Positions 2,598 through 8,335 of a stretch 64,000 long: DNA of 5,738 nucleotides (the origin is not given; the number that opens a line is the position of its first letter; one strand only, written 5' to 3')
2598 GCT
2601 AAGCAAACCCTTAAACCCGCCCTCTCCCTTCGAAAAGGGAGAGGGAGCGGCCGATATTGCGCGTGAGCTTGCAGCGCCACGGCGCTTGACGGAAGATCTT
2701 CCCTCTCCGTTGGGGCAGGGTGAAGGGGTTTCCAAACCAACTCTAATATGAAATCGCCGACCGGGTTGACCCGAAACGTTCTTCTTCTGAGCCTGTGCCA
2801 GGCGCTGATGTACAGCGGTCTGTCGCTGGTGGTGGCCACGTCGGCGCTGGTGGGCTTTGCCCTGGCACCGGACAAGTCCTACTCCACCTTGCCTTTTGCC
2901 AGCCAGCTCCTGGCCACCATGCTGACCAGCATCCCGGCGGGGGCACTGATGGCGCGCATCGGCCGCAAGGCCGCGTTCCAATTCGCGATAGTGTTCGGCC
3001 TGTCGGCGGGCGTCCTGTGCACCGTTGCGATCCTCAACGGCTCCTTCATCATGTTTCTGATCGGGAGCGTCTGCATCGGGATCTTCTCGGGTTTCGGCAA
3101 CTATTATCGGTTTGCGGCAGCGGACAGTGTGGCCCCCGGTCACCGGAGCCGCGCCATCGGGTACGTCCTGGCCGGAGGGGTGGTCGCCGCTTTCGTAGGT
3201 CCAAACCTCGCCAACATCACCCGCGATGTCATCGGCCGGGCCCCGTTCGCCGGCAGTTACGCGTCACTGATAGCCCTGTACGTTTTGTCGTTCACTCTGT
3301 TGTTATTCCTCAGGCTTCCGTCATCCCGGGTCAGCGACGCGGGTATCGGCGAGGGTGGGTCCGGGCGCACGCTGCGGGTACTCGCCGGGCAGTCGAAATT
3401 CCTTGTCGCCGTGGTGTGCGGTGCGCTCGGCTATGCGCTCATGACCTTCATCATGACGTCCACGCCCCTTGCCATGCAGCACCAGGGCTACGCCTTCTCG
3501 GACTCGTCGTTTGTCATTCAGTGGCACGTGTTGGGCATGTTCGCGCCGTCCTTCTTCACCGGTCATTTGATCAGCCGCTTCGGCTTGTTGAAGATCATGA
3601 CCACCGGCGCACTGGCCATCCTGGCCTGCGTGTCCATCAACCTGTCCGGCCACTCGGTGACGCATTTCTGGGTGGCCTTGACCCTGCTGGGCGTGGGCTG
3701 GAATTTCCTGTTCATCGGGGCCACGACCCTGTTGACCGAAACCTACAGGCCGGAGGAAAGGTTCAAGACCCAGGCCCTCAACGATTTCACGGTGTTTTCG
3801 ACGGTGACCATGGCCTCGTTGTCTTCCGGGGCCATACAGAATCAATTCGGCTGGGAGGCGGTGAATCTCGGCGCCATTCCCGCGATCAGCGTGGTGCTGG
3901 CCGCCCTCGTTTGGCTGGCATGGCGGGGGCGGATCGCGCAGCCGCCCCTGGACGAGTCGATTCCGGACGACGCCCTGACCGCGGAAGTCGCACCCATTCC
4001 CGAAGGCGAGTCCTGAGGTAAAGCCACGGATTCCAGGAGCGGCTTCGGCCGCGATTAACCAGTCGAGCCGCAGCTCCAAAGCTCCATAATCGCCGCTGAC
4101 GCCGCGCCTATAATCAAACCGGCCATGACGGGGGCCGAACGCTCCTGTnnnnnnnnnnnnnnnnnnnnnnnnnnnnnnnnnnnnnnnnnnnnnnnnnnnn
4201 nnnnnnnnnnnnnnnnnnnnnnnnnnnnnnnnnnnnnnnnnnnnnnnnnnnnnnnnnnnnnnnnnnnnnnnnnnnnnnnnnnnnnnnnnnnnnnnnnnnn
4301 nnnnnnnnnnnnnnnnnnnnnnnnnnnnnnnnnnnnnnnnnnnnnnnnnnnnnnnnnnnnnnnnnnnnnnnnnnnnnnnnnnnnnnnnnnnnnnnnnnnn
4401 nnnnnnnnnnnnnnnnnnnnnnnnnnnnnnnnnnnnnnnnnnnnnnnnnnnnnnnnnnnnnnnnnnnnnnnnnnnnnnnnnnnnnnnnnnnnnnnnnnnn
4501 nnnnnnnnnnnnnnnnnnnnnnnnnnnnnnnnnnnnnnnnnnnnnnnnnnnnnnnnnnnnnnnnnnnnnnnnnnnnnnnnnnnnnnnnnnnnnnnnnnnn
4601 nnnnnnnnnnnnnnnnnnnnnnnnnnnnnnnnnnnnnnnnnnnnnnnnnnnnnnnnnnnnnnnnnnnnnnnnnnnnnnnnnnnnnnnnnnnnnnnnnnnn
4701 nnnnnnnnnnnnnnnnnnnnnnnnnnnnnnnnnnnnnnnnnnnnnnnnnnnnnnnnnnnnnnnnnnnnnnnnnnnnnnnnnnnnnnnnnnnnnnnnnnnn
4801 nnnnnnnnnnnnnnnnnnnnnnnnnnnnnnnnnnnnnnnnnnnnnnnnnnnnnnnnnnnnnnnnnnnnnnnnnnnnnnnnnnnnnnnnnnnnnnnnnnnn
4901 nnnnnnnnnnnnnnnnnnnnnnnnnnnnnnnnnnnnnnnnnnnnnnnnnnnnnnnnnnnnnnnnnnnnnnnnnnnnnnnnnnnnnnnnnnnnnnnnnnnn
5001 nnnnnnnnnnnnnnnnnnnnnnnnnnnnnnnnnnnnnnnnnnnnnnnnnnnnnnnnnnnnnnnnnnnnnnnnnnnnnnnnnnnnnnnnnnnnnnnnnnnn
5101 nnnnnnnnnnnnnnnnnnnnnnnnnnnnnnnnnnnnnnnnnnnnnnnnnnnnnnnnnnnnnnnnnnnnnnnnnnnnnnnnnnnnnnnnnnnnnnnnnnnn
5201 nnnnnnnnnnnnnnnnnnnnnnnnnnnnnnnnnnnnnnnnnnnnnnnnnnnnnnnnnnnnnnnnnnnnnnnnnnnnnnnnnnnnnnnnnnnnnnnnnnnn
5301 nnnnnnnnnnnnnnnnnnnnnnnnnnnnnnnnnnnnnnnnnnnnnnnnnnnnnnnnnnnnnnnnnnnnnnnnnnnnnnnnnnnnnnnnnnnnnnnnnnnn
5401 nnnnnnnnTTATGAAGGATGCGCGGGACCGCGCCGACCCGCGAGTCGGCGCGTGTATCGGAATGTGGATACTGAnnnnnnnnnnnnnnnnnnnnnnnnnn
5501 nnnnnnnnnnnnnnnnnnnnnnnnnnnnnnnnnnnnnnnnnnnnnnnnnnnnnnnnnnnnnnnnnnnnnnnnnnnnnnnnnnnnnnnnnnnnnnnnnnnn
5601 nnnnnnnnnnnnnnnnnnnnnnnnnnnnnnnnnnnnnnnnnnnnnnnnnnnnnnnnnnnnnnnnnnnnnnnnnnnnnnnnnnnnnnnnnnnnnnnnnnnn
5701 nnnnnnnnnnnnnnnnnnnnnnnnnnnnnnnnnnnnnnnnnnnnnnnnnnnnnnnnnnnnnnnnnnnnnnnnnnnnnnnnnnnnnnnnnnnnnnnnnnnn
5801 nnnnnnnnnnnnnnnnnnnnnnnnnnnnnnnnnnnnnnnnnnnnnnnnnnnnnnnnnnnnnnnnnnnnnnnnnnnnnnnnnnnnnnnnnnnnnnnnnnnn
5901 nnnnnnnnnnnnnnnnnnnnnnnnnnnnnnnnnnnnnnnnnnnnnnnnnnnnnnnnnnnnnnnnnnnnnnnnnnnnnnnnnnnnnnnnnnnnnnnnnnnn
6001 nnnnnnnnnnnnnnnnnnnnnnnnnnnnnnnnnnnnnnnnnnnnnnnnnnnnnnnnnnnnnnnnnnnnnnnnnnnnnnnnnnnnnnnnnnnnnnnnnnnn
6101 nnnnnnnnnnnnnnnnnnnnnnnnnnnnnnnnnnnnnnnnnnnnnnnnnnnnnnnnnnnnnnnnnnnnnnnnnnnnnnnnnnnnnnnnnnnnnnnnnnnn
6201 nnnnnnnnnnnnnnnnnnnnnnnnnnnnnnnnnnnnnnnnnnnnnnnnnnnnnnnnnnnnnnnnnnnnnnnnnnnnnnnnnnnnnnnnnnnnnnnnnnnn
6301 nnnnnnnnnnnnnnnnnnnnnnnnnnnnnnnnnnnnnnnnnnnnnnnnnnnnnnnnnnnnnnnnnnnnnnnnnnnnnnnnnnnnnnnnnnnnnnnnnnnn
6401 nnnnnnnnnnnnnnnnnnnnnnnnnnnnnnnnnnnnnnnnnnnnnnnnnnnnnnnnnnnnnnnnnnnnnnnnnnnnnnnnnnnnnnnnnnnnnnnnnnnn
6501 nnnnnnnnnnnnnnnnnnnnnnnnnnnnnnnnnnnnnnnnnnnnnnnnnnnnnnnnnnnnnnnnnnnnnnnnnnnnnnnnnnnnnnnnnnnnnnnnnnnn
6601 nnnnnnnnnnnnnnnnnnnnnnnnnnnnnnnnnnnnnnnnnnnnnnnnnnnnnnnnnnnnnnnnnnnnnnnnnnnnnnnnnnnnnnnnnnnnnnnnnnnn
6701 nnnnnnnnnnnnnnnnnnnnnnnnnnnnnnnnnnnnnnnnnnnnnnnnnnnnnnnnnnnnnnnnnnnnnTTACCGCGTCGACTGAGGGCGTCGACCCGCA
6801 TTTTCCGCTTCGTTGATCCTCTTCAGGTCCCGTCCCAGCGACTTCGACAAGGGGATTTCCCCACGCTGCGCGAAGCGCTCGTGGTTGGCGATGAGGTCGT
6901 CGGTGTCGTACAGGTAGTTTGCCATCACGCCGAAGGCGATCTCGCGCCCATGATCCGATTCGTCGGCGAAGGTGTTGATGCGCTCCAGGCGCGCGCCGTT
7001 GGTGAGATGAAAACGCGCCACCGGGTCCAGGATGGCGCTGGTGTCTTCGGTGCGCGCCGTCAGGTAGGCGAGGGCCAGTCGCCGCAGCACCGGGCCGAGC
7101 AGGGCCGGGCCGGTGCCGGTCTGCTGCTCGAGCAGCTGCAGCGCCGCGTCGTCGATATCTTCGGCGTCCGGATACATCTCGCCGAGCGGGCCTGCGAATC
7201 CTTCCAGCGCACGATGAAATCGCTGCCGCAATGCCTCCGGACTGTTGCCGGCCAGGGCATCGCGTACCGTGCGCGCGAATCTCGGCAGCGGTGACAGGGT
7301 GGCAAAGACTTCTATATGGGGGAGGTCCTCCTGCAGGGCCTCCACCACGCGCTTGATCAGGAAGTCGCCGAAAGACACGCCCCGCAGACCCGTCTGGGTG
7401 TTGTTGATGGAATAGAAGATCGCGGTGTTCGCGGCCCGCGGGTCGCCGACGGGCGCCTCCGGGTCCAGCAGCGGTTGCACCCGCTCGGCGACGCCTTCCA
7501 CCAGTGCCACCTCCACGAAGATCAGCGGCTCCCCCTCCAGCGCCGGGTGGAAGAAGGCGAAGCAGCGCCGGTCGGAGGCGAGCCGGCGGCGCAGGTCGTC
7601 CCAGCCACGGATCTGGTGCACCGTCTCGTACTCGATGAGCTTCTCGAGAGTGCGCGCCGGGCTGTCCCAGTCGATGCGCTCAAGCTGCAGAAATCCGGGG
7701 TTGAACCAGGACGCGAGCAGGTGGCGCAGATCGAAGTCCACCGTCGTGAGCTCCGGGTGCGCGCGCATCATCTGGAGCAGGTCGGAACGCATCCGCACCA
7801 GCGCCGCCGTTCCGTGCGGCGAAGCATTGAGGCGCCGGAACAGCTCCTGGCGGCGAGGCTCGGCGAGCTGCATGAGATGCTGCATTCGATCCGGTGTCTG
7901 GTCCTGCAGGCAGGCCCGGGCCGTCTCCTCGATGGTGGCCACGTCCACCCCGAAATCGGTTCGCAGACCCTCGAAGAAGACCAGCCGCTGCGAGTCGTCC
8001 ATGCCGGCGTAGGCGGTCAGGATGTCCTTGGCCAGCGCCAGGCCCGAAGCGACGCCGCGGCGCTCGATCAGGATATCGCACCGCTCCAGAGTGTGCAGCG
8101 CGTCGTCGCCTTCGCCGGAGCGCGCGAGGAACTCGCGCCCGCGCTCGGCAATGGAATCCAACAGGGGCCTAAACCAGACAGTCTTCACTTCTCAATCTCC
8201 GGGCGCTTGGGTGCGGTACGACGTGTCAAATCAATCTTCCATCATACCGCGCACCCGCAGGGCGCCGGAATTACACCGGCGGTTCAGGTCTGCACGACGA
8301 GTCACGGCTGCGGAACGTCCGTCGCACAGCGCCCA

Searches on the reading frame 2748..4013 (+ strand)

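Call 40: search_protein_families(library=pfam, proteins=[window:2748-4013:+], max_evalue=0.001)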
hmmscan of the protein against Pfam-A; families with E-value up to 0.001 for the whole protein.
window:2748-4013:+ (422 aa): 2 families
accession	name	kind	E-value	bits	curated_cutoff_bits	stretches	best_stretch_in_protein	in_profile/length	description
PF07690.21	MFS_1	-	1.4e-25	90.4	33.4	2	14-294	1-281/347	Major Facilitator Superfamily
PF00083.30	Sugar_tr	-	0.00054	19.4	22.3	1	42-182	44-189/452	Sugar (and other) transporter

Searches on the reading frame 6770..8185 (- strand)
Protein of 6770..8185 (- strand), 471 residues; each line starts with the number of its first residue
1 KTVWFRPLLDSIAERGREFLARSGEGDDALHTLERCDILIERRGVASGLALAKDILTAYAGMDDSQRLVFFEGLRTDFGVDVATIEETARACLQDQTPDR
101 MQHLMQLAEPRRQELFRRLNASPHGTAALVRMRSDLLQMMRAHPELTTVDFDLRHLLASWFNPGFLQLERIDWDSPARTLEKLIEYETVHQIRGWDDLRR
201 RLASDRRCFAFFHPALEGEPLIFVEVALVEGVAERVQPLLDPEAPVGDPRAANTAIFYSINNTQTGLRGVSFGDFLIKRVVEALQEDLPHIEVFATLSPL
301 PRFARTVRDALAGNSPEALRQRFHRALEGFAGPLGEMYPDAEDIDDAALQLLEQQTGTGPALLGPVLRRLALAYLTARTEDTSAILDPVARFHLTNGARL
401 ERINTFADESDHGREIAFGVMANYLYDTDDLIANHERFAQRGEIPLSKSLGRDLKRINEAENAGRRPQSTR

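Call 40: search_protein_families(library=pfam, proteins=[window:6770-8185:-], max_evalue=0.001)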
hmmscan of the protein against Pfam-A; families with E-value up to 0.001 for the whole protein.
window:6770-8185:- (471 aa): 2 families
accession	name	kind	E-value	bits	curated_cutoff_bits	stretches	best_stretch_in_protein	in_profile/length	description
PF05292.17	MCD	-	2.2e-93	313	23.2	1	164-427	1-253/253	Malonyl-CoA decarboxylase C-terminal domain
PF17408.7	MCD_N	-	1.3e-25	89.8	22.4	1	78-161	1-85/85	Malonyl-CoA decarboxylase N-terminal domain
